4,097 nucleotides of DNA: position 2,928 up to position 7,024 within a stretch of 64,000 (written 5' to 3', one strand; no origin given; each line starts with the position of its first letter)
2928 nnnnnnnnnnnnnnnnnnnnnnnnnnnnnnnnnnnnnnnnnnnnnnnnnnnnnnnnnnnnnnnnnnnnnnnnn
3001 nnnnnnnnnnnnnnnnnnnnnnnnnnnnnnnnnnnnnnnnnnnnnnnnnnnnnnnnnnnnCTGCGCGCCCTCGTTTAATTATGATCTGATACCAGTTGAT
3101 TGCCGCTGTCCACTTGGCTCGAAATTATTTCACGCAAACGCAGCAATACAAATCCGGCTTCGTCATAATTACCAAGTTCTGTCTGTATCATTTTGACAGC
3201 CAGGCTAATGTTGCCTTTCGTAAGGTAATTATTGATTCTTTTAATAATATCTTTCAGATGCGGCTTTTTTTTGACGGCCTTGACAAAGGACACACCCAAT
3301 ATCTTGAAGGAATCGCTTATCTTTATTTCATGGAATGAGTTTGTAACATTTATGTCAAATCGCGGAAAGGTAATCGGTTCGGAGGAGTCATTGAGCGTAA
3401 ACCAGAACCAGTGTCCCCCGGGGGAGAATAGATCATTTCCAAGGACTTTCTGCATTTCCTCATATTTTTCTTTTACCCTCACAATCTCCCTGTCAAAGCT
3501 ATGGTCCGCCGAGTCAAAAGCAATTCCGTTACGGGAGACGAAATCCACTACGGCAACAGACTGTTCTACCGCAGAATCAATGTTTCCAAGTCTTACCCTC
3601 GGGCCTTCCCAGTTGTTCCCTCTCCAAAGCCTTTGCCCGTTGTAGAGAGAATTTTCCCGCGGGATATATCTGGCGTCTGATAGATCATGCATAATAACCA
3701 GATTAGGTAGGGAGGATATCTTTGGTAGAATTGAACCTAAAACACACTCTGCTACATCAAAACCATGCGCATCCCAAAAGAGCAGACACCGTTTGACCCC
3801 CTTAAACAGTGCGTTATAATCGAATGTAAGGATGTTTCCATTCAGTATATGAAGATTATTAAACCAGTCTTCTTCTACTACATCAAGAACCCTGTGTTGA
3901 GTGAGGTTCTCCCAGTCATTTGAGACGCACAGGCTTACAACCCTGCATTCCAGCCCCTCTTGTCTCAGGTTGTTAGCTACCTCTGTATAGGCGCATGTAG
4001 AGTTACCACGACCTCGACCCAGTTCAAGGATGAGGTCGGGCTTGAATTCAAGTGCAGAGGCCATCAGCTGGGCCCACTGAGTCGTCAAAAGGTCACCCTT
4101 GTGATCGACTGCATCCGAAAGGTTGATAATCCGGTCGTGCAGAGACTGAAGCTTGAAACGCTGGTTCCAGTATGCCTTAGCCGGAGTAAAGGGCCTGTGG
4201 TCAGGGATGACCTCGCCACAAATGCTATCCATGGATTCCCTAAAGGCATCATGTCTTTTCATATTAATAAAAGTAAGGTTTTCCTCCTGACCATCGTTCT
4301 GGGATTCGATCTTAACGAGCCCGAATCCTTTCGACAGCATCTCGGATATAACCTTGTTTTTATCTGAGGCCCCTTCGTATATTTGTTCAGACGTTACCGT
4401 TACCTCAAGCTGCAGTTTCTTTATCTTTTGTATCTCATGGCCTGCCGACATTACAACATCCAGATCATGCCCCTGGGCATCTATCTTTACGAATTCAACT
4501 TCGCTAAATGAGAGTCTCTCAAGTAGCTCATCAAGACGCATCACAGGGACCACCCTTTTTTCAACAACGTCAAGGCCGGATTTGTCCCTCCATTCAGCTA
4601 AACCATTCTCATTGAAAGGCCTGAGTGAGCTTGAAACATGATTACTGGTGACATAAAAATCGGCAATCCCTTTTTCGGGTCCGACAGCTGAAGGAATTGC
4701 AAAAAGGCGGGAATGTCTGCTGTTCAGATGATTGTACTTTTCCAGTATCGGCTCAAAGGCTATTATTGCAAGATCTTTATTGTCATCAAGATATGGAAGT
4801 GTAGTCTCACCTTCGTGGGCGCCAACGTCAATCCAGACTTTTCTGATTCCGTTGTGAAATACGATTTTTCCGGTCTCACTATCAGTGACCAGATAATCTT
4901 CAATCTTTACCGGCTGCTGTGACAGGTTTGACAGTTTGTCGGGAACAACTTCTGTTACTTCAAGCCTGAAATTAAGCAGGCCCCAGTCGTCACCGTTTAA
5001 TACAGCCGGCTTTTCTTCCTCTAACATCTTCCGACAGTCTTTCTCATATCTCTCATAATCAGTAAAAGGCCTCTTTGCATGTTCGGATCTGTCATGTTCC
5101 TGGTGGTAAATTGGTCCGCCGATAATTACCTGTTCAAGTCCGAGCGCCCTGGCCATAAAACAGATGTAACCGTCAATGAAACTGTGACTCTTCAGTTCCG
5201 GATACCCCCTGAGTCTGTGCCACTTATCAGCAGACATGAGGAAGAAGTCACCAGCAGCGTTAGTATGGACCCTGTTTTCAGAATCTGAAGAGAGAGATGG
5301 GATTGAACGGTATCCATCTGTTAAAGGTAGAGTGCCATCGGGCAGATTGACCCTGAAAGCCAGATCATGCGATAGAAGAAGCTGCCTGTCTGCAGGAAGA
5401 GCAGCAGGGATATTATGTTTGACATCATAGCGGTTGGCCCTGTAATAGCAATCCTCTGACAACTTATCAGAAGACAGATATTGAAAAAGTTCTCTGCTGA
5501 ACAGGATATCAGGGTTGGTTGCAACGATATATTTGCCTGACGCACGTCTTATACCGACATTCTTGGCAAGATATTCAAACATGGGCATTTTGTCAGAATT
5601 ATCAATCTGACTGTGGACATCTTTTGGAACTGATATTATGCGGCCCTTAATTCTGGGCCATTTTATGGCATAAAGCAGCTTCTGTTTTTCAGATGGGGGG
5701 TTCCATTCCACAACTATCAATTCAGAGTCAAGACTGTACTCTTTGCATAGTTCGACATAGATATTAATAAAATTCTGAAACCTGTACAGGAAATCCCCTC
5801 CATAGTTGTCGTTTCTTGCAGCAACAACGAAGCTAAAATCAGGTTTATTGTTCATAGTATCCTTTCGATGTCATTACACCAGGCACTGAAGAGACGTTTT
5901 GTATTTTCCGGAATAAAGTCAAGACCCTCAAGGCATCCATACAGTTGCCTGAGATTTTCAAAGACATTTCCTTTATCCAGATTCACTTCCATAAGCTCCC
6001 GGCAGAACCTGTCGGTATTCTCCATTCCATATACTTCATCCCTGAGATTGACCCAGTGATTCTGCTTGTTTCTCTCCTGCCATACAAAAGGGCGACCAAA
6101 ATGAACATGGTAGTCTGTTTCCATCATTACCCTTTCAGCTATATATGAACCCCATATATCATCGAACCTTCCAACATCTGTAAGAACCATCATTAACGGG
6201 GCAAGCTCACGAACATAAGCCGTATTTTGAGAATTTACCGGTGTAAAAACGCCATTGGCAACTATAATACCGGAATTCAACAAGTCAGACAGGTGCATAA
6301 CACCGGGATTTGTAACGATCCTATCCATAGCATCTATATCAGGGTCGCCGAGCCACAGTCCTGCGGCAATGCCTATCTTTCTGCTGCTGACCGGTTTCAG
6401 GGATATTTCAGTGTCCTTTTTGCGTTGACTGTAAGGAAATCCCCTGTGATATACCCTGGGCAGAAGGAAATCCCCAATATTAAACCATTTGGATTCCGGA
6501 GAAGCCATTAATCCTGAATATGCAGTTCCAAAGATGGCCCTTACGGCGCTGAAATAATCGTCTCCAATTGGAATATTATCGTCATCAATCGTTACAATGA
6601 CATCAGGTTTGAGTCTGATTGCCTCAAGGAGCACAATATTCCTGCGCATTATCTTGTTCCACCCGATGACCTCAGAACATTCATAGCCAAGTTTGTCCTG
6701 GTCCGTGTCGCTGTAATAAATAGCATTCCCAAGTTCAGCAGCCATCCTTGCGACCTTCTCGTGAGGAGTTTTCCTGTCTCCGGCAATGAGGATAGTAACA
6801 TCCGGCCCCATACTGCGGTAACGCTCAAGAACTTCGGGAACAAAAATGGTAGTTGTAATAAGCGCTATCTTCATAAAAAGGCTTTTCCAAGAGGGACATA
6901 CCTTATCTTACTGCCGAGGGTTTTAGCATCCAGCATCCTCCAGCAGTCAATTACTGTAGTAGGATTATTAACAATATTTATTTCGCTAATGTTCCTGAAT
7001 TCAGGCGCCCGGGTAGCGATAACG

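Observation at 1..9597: Putative flagellin-modification island built around three radical-SAM enzymes, two of them tandem radical-SAM-TPR fusions with a conserved Cys-rich N-terminal extension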

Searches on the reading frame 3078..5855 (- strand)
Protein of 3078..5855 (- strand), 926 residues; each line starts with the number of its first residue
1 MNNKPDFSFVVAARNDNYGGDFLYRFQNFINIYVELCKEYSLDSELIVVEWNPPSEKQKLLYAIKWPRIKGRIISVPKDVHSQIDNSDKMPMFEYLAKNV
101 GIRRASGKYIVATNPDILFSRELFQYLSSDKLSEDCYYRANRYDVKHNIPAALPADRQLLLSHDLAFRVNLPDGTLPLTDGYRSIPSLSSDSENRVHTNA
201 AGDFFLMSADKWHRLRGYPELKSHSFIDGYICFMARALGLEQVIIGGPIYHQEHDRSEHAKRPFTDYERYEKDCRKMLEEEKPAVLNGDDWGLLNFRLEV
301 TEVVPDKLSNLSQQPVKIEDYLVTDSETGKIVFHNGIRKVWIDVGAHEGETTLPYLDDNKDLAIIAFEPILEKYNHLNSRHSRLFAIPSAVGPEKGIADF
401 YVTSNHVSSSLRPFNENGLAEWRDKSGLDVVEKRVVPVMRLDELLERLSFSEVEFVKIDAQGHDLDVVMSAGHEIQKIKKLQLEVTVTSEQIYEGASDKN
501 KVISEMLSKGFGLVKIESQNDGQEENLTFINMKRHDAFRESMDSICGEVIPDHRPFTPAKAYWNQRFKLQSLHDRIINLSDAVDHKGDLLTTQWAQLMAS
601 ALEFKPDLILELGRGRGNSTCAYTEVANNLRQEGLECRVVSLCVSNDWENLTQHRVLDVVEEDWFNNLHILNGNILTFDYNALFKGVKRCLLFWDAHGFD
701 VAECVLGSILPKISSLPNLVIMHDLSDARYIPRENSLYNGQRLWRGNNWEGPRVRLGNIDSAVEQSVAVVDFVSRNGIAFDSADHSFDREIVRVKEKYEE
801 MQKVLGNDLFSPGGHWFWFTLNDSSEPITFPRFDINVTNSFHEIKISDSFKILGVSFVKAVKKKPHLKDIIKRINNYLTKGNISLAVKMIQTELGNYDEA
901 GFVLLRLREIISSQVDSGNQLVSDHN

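Call 5: search_protein_families(library=pfam, proteins=[window:3078-5855:-], max_evalue=0.01)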
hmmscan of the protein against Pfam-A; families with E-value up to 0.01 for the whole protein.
window:3078-5855:- (926 aa): 1 family
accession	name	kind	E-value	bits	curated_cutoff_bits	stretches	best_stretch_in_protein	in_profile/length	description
PF05050.19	Methyltransf_21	-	5.2e-15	56.4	22.7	1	343-511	1-171/173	Methyltransferase FkbM domain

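Call 6: search_protein_families(library=ncbifam, proteins=[window:3078-5855:-], max_evalue=0.01)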
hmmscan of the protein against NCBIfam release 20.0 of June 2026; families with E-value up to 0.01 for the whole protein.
window:3078-5855:- (926 aa): 1 family
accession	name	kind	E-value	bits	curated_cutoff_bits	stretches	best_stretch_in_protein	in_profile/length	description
TIGR01444.1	fkbM_fam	subfamily_domain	1.1e-15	58.3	37.7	1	341-484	2-141/143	FkbM family methyltransferase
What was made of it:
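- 3075..5855 (-): Gene C: three-domain protein. GT-A-fold glycosyltransferase domain (about 4926..5855), FkbM methyltransferase (about 4323..4829), and 'domain X' (about 3276..4187) with an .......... motif, possibly CmcI-like. FkbM by Pfam and TIGR01444 (calls 5, 6).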

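Call 42: find_homologous_proteins(query=window:3078-5855:-)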
Query window:3078-5855:- (926 aa): 340 proteins with E <= 0.001 among 8000 candidates; the best 120 are listed.
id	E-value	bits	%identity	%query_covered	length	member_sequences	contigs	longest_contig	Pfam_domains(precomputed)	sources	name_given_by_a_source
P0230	0.0e+0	2143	100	100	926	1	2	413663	PF05050.20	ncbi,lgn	-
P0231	6.3e-184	632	55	54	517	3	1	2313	PF05050.20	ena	-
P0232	4.2e-136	473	42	32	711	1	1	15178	-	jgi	jgi:hypothetical protein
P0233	9.4e-115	403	43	31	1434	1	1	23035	PF14559.13,PF00515.35,PF12895.14,PF21033.5,PF13432.13,PF07719.24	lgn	-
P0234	2.2e-105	372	37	32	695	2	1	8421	-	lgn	-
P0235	1.4e-102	363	37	34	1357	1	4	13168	-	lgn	-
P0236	8.1e-99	350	35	34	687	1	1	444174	-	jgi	jgi:hypothetical protein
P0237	1.2e-98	349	37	31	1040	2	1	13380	PF00515.35,PF07719.24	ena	-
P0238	4.7e-85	305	47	33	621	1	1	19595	PF13847.13,PF13489.13,PF13649.13,PF08241.19,PF08242.19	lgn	-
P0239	2.1e-60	223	45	19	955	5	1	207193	PF05050.20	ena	-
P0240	2.8e-58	216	37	35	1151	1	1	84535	PF10111.15,PF00534.27,PF13524.13,PF00535.33,PF13692.13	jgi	jgi:glycosyltransferase involved in cell wall biosynthesis/GT2 family glycosyltransferase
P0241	8.6e-57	211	44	20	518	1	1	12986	-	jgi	jgi:hypothetical protein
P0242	1.1e-56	211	38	33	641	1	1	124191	-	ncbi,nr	ncbi:MAG: hypothetical protein HY739_08045 [Desulfobacterales bacterium]|nr:hypothetical protein [De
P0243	2.9e-56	209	40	31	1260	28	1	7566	PF13424.13,PF00535.33,PF07719.24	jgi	-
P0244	5.3e-56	208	44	20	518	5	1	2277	-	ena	-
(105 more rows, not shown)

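Call 63: predict_structure(alignment_id=A3)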
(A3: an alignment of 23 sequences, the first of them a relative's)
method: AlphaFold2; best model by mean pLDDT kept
length: 926 residues; sequences in the alignment: 23
mean_pLDDT: 62.1   pTM: 0.46
mean pLDDT of the five models: 62.1, 61.8, 61.1, 61.0, 59.4
residues with pLDDT >= 90: 179; 70-90: 221; 50-70: 182; < 50: 344
segments of 3 or more residues with pLDDT < 50: 180-183, 188-191, 310-320, 347-358, 369-398, 400-434, 486-497, 513-563, 584-587, 645-673, 725-858, 919-926
pLDDT, mean of each block of 10 residues (from residue 1): 82 81 92 96 96 82 90 93 81 90 97 96 96 96 87 88 89 77 48 72 93 95 79 96 93 73 77 93 94 95 70 41 72 75 57 46 63 29 26 36 33 34 32 52 80 72 59 71 49 40 59 43 33 36 32 32 51 67 53 67 82 67 81 85 51 31 37 57 83 64 59 67 47 34 25 27 26 26 30 39 34 30 30 24 25 41 69 75 75 66 57 52 39
secondary structure, 60 per line:
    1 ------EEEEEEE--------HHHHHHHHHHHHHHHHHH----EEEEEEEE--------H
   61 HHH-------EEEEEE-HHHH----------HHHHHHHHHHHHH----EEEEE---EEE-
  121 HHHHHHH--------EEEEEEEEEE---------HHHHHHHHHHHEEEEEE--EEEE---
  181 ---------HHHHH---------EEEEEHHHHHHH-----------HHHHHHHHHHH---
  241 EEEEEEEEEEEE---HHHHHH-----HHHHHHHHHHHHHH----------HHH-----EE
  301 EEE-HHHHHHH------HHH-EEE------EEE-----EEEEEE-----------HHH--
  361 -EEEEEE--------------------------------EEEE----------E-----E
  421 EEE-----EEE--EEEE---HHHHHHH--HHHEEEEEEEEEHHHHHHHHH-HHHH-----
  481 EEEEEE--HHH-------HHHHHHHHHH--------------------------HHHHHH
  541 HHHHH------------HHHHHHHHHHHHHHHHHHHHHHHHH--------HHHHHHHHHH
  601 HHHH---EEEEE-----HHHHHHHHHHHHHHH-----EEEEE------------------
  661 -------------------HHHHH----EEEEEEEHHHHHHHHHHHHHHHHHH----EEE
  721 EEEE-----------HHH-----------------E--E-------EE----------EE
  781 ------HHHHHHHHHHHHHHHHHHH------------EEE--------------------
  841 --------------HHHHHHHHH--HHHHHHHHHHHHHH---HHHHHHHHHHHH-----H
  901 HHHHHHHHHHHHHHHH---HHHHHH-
elements in order (helices of 4 or more, strands of 3 or more residues): E7-13 H22-39 E44-51 H60-63 E71-76 H78-81 H92-104 E109-113 E117-119 H121-127 E136-145 H155-165 E166-171 E174-177 H190-194 E204-208 H209-215 H227-237 E241-252 H256-261 H267-280 E299-303 H305-311 E322-324 E331-333 E339-344 E362-367 E400-403 E420-423 E429-431 E434-437 H441-447 E453-461 H462-470 H472-475 E481-486 H499-508 H535-545 H558-582 H591-604 E608-612 H618-632 E638-642 H680-684 E689-695 H696-713 E718-724 H787-805 E818-820 H855-863 H866-879 H883-894 H900-916 H920-925

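Call 68: fold_search(model_id=the predicted structure, library=pdb)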
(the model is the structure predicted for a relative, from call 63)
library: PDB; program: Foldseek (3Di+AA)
matches with E <= 10: 1022; with E <= 0.001: 69
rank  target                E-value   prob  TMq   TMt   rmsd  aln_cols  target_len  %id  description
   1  2z87_B                1.5e-08  1.00  0.19  0.28  23.9       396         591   10  Crystal structure of chondroitin polymerase from Escherichia coli strain K4 (K4CP) complexed with UDP-GalNAc and UDP (released 2008-09-16)
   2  2z87_A                2.4e-08  1.00  0.20  0.30  25.2       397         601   10  Crystal structure of chondroitin polymerase from Escherichia coli strain K4 (K4CP) complexed with UDP-GalNAc and UDP (released 2008-09-16)
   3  2z86_C                4.5e-08  1.00  0.20  0.29  25.2       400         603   11  Crystal structure of chondroitin polymerase from Escherichia coli strain K4 (K4CP) complexed with UDP-GlcUA and UDP (released 2008-09-16)
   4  2z86_B                6.2e-08  1.00  0.20  0.30  24.4       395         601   12  Crystal structure of chondroitin polymerase from Escherichia coli strain K4 (K4CP) complexed with UDP-GlcUA and UDP (released 2008-09-16)
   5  2z86_D                1.3e-07  1.00  0.19  0.29  23.6       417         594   10  Crystal structure of chondroitin polymerase from Escherichia coli strain K4 (K4CP) complexed with UDP-GlcUA and UDP (released 2008-09-16)
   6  6nqt_E                1.5e-06  1.00  0.19  0.33  10.4       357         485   13  GalNac-T2 soaked with UDP-sugar (released 2020-01-29)
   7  8vh8_D                1.5e-06  1.00  0.18  0.30  20.8       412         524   11  Crystal structure of heparosan synthase 2 from Pasteurella multocida at 2.85 A (released 2024-09-04)
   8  5fv9_B                3.0e-06  1.00  0.19  0.33   9.5       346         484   14  Crystal structure of GalNAc-T2 in complex with compound 16d (released 2016-03-09)
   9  6p61_C                3.6e-06  1.00  0.16  0.62   5.9       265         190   14  Structure of a Glycosyltransferase from Leptospira borgpetersenii serovar Hardjo-bovis (strain JB197) (released 2019-07-10)
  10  9jn3_A                4.2e-06  1.00  0.18  0.50   7.8       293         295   13  Crystal structure of AvpGT in complex with Ara-A (released 2025-01-29)
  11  6p61_B                8.7e-06  1.00  0.15  0.60   6.0       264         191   14  Structure of a Glycosyltransferase from Leptospira borgpetersenii serovar Hardjo-bovis (strain JB197) (released 2019-07-10)
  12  9jma_A                1.1e-05  1.00  0.19  0.52   9.7       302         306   13  Crystal structure of glycosyltransferase AvpGT (released 2025-01-29)
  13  9o4g_A                1.5e-05  1.00  0.17  0.21  10.6       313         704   12  Cryo-EM structure of the CHSY3-CHPF1 chondroitin synthase heterodimer (released 2026-03-04)
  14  7zvj_A                1.9e-05  1.00  0.18  0.26   8.1       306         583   14  Homodimeric structure of LARGE1 (released 2022-11-30)
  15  6p61_A                1.9e-05  1.00  0.14  0.54   6.7       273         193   14  Structure of a Glycosyltransferase from Leptospira borgpetersenii serovar Hardjo-bovis (strain JB197) (released 2019-07-10)
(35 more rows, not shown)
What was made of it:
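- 3075..5855 (-): GT-A by AF2 plus Foldseek, with K4CP at 1.5e-8 (calls 63, 68).
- C's N-terminal domain has a GT-A fold closest to GlcA-transferring polymerases (call 68).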

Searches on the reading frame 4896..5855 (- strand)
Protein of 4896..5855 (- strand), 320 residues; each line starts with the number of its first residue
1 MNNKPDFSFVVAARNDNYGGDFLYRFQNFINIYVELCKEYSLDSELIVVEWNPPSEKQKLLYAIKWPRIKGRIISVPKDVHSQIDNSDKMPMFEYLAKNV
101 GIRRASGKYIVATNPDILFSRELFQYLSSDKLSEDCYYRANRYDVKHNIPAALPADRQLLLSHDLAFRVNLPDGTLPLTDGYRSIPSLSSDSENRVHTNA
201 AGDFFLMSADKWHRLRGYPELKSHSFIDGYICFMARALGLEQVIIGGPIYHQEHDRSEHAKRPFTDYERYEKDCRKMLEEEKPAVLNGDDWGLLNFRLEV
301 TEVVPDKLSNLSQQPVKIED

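Call 39: search_protein_families(library=pfam, proteins=[window:4896-5855:-], max_evalue=1)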
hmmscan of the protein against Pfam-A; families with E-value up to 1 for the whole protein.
window:4896-5855:- (320 aa): 1 family
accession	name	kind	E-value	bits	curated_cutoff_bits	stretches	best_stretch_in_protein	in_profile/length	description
PF08418.15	Pol_alpha_B_N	-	0.096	13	24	1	28-51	17-40/67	DNA polymerase alpha subunit B N-terminal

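Call 41: search_solved_structures(query=window:4896-5855:-, max_evalue=1)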
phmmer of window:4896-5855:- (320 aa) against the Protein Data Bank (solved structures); distinct sequences matched with E-value up to 1: 8.
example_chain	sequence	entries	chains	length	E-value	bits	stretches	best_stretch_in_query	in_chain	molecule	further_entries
9jh1_A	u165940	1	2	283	0.37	13.1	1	7-46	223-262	Potassium channel subfamily K member 13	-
9ft7_A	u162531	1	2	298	0.4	13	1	7-46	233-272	Potassium channel subfamily K member 13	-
9dwn_A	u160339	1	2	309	0.42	12.9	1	7-46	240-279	Potassium channel subfamily K member 13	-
9bsn_U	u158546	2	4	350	0.49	12.7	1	7-46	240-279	Potassium channel subfamily K member 13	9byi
9c07_U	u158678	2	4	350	0.49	12.7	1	7-46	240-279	Potassium channel subfamily K member 13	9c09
9jgz_A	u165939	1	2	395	0.57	12.4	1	7-46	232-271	Potassium channel subfamily K member 13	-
9m9w_A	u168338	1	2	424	0.63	12.3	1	7-46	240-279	Potassium channel subfamily K member 13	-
9m9m_A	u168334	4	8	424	0.63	12.3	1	7-46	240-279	Potassium channel subfamily K member 13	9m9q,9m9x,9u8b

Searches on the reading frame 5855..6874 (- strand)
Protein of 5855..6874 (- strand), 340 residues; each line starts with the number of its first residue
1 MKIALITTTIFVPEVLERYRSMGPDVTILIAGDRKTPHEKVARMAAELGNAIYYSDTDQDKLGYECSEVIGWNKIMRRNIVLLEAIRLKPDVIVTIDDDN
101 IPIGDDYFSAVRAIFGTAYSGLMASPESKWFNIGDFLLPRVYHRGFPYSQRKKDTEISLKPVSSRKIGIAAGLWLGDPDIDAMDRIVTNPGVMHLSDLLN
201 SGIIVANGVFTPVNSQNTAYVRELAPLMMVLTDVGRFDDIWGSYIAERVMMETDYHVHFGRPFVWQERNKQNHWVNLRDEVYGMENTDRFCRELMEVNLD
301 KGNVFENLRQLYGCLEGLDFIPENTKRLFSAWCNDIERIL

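Call 5: search_protein_families(library=pfam, proteins=[window:5855-6874:-], max_evalue=0.01)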
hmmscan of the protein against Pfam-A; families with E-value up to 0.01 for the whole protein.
window:5855-6874:- (340 aa): 1 family
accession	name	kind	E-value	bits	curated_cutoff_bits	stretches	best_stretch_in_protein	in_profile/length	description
PF03214.19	RGP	-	6.1e-12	45.8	23.8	1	44-298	47-293/342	Reversibly glycosylated polypeptide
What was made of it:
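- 5852..6874 (-): Gene D: GT75 (RGP family) NDP-pyranose/furanose mutase homologue. DDD motif at 6578..6586. PF03214 at 45.8 bits against a 23.8 cutoff (call 5).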

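Call 6: search_protein_families(library=ncbifam, proteins=[window:5855-6874:-], max_evalue=0.01)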
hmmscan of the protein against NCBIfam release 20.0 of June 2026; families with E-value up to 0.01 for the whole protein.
window:5855-6874:- (340 aa): 0 families

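Call 56: search_solved_structures(query=window:5855-6874:-, max_evalue=1)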
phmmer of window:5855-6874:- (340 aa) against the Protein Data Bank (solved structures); distinct sequences matched with E-value up to 1: 5.
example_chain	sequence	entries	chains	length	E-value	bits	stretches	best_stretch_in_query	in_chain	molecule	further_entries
7yua_A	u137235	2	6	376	7.1e-27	97.8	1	66-316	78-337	Transglycosylse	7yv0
7xpr_A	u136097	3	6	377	7.1e-27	97.8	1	66-316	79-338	Transglycosylse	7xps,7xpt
8hl8_A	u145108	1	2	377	1.7e-26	96.5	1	66-316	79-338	Transglycosylse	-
7xpu_A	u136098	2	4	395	2.2e-26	96.2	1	66-315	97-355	Transglycosylse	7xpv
8cid_A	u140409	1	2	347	0.0014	21.2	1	92-267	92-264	UDP-arabinopyranose mutase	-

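Call 61: search_solved_structures(query=window:5855-6874:-, max_evalue=1e-10, show_alignments=1)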
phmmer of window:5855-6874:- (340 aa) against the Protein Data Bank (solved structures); distinct sequences matched with E-value up to 1e-10: 4.
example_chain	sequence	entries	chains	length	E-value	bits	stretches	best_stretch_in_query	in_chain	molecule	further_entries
7yua_A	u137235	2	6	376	7.1e-27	97.8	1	66-316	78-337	Transglycosylse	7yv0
7xpr_A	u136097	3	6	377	7.1e-27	97.8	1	66-316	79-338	Transglycosylse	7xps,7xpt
8hl8_A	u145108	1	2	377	1.7e-26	96.5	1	66-316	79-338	Transglycosylse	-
7xpu_A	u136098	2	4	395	2.2e-26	96.2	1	66-315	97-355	Transglycosylse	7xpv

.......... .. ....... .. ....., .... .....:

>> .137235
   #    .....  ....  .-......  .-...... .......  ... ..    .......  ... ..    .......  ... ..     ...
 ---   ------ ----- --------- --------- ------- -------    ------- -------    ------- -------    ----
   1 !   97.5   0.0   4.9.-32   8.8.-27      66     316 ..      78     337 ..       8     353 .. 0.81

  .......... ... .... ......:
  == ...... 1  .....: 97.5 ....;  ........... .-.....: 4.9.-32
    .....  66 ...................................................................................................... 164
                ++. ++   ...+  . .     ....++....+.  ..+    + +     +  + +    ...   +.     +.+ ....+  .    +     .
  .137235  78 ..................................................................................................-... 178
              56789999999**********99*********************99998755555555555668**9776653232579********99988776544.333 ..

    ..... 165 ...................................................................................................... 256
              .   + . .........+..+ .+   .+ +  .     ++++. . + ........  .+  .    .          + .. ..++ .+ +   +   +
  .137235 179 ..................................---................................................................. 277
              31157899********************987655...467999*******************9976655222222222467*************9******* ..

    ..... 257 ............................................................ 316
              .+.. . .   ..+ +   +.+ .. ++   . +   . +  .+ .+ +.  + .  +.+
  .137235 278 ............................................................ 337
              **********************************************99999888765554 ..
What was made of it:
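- D's equivalent of the Mn-binding His287 is Gln in the HMMER alignment (call 61).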
